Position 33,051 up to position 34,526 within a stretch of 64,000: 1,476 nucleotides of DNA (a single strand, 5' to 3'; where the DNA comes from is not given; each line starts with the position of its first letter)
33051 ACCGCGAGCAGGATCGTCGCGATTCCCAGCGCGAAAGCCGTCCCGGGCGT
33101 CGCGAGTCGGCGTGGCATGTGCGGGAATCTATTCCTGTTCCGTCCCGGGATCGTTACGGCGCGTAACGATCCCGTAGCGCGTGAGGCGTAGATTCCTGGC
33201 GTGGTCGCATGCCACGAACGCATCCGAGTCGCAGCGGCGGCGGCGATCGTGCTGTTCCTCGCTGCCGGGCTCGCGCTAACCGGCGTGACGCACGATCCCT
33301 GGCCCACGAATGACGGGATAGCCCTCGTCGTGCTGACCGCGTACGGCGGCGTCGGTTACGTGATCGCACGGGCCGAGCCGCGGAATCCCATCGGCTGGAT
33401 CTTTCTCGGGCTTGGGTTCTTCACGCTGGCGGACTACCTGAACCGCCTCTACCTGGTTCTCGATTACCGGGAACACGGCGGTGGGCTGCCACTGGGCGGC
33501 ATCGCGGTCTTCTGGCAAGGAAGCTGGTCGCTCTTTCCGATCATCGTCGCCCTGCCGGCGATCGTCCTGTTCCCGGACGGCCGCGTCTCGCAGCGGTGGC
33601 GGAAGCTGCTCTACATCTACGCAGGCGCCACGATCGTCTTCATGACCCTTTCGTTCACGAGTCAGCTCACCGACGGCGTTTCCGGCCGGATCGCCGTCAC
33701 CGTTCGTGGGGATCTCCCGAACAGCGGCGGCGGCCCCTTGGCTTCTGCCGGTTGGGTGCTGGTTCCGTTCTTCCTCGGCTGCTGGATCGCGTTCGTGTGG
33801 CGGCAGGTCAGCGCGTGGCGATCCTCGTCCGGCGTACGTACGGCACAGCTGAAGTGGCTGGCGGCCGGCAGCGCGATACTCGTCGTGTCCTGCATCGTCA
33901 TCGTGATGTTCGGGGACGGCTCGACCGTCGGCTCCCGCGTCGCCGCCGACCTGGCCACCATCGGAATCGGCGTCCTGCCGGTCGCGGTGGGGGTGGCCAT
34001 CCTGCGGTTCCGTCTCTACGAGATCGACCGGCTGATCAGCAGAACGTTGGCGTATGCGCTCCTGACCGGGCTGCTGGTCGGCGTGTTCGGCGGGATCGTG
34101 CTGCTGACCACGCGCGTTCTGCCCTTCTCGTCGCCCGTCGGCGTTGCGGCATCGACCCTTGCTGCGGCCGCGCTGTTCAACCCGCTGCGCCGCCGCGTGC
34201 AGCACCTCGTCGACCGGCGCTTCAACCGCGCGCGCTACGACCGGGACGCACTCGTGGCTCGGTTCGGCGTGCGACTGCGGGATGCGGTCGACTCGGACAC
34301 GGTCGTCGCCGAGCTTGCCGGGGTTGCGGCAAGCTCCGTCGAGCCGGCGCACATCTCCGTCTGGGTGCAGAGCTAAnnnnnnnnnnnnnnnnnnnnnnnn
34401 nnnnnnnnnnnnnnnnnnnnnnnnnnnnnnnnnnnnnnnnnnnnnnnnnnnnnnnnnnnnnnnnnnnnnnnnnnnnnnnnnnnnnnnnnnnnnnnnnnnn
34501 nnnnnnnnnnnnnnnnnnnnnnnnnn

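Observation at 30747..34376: Three paralogous sensor-like membrane proteins with divergent polytopic N-termini and a nearly invariant C-terminal module, but no kinase or other output domain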

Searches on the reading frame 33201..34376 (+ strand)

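Call 6: search_protein_families(library=pfam, proteins=[window:33201-34376:+], max_evalue=1)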
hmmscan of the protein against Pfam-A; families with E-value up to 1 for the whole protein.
window:33201-34376:+ (391 aa): 1 family
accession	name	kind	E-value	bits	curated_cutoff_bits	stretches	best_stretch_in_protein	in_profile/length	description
PF07865.16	DUF1652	-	0.24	11.8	23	0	355-379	26-49/67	Protein of unknown function (DUF1652)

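Call 7: search_protein_families(library=ncbifam, proteins=[window:33201-34376:+], max_evalue=1)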
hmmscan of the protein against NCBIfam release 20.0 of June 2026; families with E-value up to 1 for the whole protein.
window:33201-34376:+ (391 aa): 0 families
